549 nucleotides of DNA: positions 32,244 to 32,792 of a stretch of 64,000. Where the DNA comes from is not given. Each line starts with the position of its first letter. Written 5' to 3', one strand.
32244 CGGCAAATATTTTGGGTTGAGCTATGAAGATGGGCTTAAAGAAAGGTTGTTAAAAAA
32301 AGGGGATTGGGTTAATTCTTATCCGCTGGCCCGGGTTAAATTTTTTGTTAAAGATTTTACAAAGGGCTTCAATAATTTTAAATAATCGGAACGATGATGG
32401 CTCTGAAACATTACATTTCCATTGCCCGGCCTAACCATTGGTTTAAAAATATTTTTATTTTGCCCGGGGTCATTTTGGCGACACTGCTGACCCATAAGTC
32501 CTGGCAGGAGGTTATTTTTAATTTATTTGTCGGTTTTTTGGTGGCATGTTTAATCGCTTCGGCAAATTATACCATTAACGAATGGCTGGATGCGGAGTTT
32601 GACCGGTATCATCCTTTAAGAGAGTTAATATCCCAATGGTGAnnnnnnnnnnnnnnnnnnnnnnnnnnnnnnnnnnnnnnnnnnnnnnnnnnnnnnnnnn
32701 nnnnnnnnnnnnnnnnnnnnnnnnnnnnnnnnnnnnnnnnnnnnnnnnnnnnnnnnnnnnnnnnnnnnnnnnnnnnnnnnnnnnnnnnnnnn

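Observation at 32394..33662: Two decayed genes inside the glycan locus: a truncated UbiA-family transferase and an internally deleted acyltransferase-3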

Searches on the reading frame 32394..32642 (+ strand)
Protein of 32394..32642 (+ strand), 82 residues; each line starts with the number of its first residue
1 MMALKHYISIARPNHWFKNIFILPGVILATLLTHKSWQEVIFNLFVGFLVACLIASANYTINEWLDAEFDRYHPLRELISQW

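Call 3: search_protein_families(library=pfam, proteins=[window:32394-32642:+], max_evalue=1)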
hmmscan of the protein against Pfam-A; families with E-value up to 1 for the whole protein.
window:32394-32642:+ (82 aa): 5 families
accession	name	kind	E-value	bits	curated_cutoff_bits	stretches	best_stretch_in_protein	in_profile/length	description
PF01040.23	UbiA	-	3.5e-05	23.7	34.2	1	23-74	2-52/250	UbiA prenyltransferase family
PF02544.21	Steroid_dh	-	0.0073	16.7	22.6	1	31-78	101-144/150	3-oxo-5-alpha-steroid 4-dehydrogenase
PF06785.16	UPF0242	-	0.016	15.7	33.5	1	5-52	1-45/194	Uncharacterised protein family (UPF0242) N-terminus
PF23858.1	DUF7220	-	0.044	14.6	28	1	35-56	6-27/70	Family of unknown function (DUF7220)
PF07690.21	MFS_1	-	0.062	12.6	33.4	1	26-67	72-116/347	Major Facilitator Superfamily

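Call 9: find_homologous_proteins(query=window:32394-32639:+, max_evalue=0.01)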
Query window:32394-32639:+ (82 aa): 47 proteins with E <= 0.01 among 47 candidates.
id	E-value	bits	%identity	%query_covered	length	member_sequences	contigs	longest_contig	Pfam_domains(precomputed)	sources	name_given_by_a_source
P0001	6.5e-49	181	100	99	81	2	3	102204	-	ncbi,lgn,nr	ncbi:MAG: hypothetical protein P4L74_03320 [Candidatus Doudnabacteria bacterium]|nr:hypothetical pro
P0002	4.6e-24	102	63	93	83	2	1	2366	PF01040.24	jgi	jgi:decaprenyl-phosphate phosphoribosyltransferase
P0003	2.0e-23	100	57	91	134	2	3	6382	-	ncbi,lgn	-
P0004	2.1e-23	100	58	93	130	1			PF01040.24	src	-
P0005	5.0e-23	99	60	90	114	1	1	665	PF01040.24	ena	-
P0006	6.8e-23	98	58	93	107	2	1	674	PF01040.24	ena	-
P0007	8.5e-23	98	56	90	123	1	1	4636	PF01040.24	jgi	-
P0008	9.1e-23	98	56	95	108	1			PF01040.24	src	-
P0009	2.1e-22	97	59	90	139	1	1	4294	PF01040.24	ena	-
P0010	4.9e-22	96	56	90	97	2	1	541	PF01040.24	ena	-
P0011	5.5e-22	95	57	91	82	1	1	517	PF01040.24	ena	-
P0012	7.1e-22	95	57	90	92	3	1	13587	PF01040.24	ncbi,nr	ncbi:MAG: UbiA family prenyltransferase, partial [Lachnospiraceae bacterium]|nr:UbiA family prenyltr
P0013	7.2e-22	95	59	90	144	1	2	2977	PF01040.24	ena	-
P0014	9.5e-22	95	57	91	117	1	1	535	PF01040.24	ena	-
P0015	9.7e-22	95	57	93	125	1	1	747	PF01040.24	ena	-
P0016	1.4e-21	94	54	91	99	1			PF01040.24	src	-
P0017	2.7e-21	93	54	91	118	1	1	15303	PF01040.24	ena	-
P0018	2.8e-21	93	53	90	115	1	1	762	PF01040.24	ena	-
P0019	3.2e-21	93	54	90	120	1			PF01040.24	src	-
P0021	5.1e-21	92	51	93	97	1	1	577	PF01040.24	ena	-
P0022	6.6e-21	92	56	90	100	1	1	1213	PF01040.24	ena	-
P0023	1.6e-20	91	58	93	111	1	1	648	PF01040.24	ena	-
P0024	2.9e-20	90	57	90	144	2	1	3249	PF01040.24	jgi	jgi:4-hydroxybenzoate polyprenyltransferase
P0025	3.6e-20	90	55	90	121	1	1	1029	PF01040.24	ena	-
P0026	5.1e-20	89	54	90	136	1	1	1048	PF01040.24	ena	-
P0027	5.7e-20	89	58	87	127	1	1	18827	PF01040.24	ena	-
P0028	1.4e-19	88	51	89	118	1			PF01040.24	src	-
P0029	2.5e-19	87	52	88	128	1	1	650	PF01040.24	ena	-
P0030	4.9e-19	86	53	85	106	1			PF01040.24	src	-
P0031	9.1e-19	85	54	90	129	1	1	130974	PF01040.24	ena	-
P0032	9.9e-19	85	51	91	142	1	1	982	PF01040.24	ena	-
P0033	1.1e-18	85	57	85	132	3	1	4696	PF01040.24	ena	-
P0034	1.2e-18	85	55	89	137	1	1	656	PF01040.24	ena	-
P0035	1.5e-18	84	53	94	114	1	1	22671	PF01040.24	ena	-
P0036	8.5e-18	82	50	87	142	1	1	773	PF01040.24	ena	-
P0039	1.1e-16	79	53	85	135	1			PF01040.24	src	-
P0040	1.6e-15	75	51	90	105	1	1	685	PF01040.24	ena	-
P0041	3.5e-15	74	53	80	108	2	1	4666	PF01040.24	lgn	-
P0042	6.1e-15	73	63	72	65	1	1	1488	PF01040.24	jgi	-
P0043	2.6e-14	71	49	90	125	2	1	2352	PF01040.24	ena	-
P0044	6.1e-14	70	45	90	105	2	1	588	PF01040.24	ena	-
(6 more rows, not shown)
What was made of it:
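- Checked: Forty-six UbiA-type proteins match it at 45-63% identity, E down to 5e-24 against 5.8 billion sequences (call 9).
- The window is from a metagenome-assembled genome (call 9).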

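Call 11: search_protein_families(library=ncbifam, proteins=[window:32394-32639:+], max_evalue=10)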
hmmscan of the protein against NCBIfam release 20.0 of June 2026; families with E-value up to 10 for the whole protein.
window:32394-32639:+ (82 aa): 13 families
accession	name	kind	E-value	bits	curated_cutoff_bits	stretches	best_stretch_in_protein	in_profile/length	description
NF008977.0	PRK12324.1-2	equivalog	8.2e-12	45.1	234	1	4-76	2-71/297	decaprenyl-phosphate phosphoribosyltransferase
NF008978.0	PRK12324.1-4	equivalog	3e-11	42.9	207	1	7-76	35-101/322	decaprenyl-phosphate phosphoribosyltransferase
NF006088.0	PRK08238.1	equivalog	7.6e-11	41.3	351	1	3-75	191-260/482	UbiA family prenyltransferase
NF008976.0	PRK12324.1-1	equivalog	5.4e-10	39.1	474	1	8-76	22-91/306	decaprenyl-phosphate phosphoribosyltransferase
NF009523.0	PRK12884.1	equivalog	1.6e-05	24.2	269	1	3-72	3-67/279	prenyltransferase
NF009516.0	PRK12875.1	equivalog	0.0018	17.4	205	1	3-77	16-89/292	prenyltransferase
NF009522.0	PRK12883.1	equivalog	0.0037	16.8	353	1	2-72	1-67/279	geranylgeranylglycerol-phosphate geranylgeranyltransferase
TIGR01473.1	cyoE_ctaB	equivalog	0.0055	16.5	210.3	1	5-71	1-64/281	heme o synthase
NF003348.0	PRK04375.1-1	equivalog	0.012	15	285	1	2-71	1-66/292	heme o synthase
NF005742.0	PRK07566.1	equivalog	0.025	13.7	313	1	3-71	27-95/315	chlorophyll synthase ChlG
NF004753.0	PRK06080.1-5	equivalog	0.052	12.7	555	1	4-66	11-75/312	1,4-dihydroxy-2-naphthoate polyprenyltransferase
NF004749.0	PRK06080.1-1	equivalog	0.092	11.9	277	1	5-66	20-78/311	1,4-dihydroxy-2-naphthoate polyprenyltransferase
NF009521.0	PRK12882.1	equivalog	0.1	11.8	296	1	2-71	3-68/280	geranylgeranylglycerol-phosphate geranylgeranyltransferase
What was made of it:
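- On UbiA prenyltransferase superfamily (PF01040), DPPR-synthase branch: NF008977 gives 45 bits against a cut-off of 234, covering positions 2-71 of 297 (call 11).
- Checked: It matches NCBIfam decaprenyl-phosphate phosphoribosyltransferase NF008977 at E 8e-12, positions 2-71 of 297 (call 11). Pfam and NCBIfam find nothing in either AT3 piece (calls 3, 11), but direct comparison is decisive.
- Tried and rejected: Pfam and NCBIfam scans of the two AT3 pieces gave nothing (calls 3, 11).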

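Call 32: find_related_loci(query=A1, collection=metagenome_contigs, flank=8000)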
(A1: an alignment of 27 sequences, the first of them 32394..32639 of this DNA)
Query A1 (82 aa) in metagenome_contigs; peptide patterns used: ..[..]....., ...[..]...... (x = any residue, [..] = any of these).
600 stretches matched a pattern (row limit reached: there are more); 546 encode a relative of the query (tblastn E <= 1e-3); the best 80 are kept; 80 distinct loci.
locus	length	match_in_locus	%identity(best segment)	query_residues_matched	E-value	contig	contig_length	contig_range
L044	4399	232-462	61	1-77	1e-31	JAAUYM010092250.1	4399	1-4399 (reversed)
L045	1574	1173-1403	55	1-77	7e-30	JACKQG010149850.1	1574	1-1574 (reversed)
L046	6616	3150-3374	61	4-77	2e-29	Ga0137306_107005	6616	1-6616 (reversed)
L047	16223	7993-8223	57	2-77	3e-29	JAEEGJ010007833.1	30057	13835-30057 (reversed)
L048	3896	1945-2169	61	4-77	2e-29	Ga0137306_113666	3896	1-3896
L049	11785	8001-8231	57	2-77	3e-29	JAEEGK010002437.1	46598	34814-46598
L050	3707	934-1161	61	3-77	8e-29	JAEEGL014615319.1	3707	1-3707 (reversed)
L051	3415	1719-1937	58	5-77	6e-29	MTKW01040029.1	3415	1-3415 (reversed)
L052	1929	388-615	59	3-77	5e-29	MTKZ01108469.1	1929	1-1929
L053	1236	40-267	57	2-76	8e-29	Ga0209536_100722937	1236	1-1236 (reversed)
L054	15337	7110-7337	55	3-77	2e-28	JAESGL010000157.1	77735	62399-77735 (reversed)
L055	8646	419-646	57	4-78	4e-28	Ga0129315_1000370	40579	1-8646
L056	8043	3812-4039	55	1-76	4e-28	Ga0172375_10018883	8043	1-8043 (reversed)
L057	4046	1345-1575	58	3-78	4e-28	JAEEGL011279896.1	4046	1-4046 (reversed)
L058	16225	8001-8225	59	4-77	4e-28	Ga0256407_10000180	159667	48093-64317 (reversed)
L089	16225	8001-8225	59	4-78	4e-27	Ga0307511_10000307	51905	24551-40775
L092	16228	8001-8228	55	4-77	7e-27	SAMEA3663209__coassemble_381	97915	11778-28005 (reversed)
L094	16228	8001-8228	56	1-77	7e-27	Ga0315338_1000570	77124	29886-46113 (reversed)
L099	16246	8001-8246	56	4-81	1e-26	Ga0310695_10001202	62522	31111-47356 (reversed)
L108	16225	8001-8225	57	4-77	4e-26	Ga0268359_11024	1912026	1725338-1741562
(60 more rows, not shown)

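Call 48: search_protein_families(library=pfam, proteins=[L047:6167-7984:+, L054:4562-6334:+, L058:8943-9578:+, L092:8942-9574:+, L089:8944-9693:+, L108:8927-9964:+, L094:8982-9734:+, L099:9060-10544:+], max_evalue=0.001)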
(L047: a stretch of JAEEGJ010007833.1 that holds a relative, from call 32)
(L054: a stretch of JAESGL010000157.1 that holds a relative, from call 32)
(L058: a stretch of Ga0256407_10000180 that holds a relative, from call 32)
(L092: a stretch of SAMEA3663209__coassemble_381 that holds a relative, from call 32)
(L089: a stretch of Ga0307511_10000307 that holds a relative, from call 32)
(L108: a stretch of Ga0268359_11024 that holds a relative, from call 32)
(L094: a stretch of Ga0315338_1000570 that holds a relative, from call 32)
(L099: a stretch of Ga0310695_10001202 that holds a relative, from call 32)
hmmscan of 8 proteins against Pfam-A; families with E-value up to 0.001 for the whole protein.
L047:6167-7984:+ (605 aa): 1 family
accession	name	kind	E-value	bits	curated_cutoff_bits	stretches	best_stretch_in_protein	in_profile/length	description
PF19510.5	DUF6044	-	8.6e-150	500.3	27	1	32-605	1-563/564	Protein of unknown function (DUF6044)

L054:4562-6334:+ (590 aa): 0 families

L058:8943-9578:+ (211 aa): 3 families
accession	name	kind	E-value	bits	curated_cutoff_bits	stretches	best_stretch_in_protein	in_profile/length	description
PF00702.32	Hydrolase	-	7.4e-16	59.5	26.4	1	9-195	1-191/191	haloacid dehalogenase-like hydrolase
PF13419.12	HAD_2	-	3.1e-11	44.1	23.8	1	13-199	2-176/178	Haloacid dehalogenase-like hydrolase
PF13242.12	Hydrolase_like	-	4.8e-09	36.4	22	1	157-199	4-46/75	HAD-hyrolase-like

L092:8942-9574:+ (210 aa): 3 families
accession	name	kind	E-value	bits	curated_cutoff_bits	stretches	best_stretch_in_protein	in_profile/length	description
PF00702.32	Hydrolase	-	2.7e-14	54.4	26.4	1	6-189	1-191/191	haloacid dehalogenase-like hydrolase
PF13419.12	HAD_2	-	7.1e-14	52.8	23.8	1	10-193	2-176/178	Haloacid dehalogenase-like hydrolase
PF13242.12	Hydrolase_like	-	2.8e-09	37.2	22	1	151-204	4-57/75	HAD-hyrolase-like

L089:8944-9693:+ (249 aa): 2 families
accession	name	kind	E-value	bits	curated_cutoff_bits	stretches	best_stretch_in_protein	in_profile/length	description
PF12710.13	HAD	-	5.5e-35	121.9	27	1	37-220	1-189/189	haloacid dehalogenase-like hydrolase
PF00702.32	Hydrolase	-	5.9e-06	27.2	26.4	1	36-166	3-147/191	haloacid dehalogenase-like hydrolase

L108:8927-9964:+ (345 aa): 1 family
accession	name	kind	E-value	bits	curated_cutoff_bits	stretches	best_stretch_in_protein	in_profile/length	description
PF13231.12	PMT_2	-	2.7e-05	24.9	26.1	1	64-228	2-160/160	Dolichyl-phosphate-mannose-protein mannosyltransferase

L094:8982-9734:+ (250 aa): 15 families
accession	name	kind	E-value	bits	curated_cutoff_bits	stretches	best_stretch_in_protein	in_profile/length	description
PF08241.18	Methyltransf_11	-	1.6e-19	70.7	21.2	1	66-162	1-95/95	Methyltransferase domain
PF08242.18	Methyltransf_12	-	2.9e-19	70.1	30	1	66-159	1-97/98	Methyltransferase domain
PF13489.12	Methyltransf_23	-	4.2e-19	69.3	27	1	52-180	13-124/164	Methyltransferase domain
PF13649.12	Methyltransf_25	-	4.7e-19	69.3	27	1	65-158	1-97/97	Methyltransferase domain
PF13847.12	Methyltransf_31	-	1.9e-18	67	27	1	61-179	3-124/145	Methyltransferase domain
PF01209.24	Ubie_methyltran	-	4.6e-13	49.5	20.1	1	48-169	36-158/233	ubiE/COQ5 methyltransferase family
PF06325.19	PrmA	-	9.3e-07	29.1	22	1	58-160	158-256/296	Ribosomal protein L11 methyltransferase (PrmA)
PF05175.20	MTS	-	1.6e-06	28.3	23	1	62-179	32-155/170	Methyltransferase small domain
PF02353.26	CMAS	-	3.3e-06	27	27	1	59-162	60-164/273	Mycolic acid cyclopropane synthetase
PF02390.23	Methyltransf_4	-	1.9e-05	24.6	24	1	64-117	4-59/173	Putative methyltransferase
PF08003.17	Methyltransf_9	-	3.7e-05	23.3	23.8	1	44-162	98-217/315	Protein of unknown function (DUF1698)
PF07021.18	MetW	-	4.3e-05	23.7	21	1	55-149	7-97/193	Methionine biosynthesis protein MetW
PF05958.17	tRNA_U5-meth_tr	-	0.00015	21.3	23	1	63-114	203-254/357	tRNA (Uracil-5-)-methyltransferase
PF05401.17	NodS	-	0.00075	19.8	24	0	63-163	45-144/201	Nodulation protein S (NodS)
PF02475.24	TRM5-TYW2_MTfase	-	0.00091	19.6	28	0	59-147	34-124/164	TRM5/TYW2 methyltransferase domain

L099:9060-10544:+ (494 aa): 2 families
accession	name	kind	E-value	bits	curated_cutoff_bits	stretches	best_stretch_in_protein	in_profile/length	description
PF04055.27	Radical_SAM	-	2.3e-25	90.1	29.5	1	214-376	2-164/166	Radical SAM superfamily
PF02310.24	B12-binding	-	9.7e-07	29.1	32.1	1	43-139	19-112/121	B12 binding domain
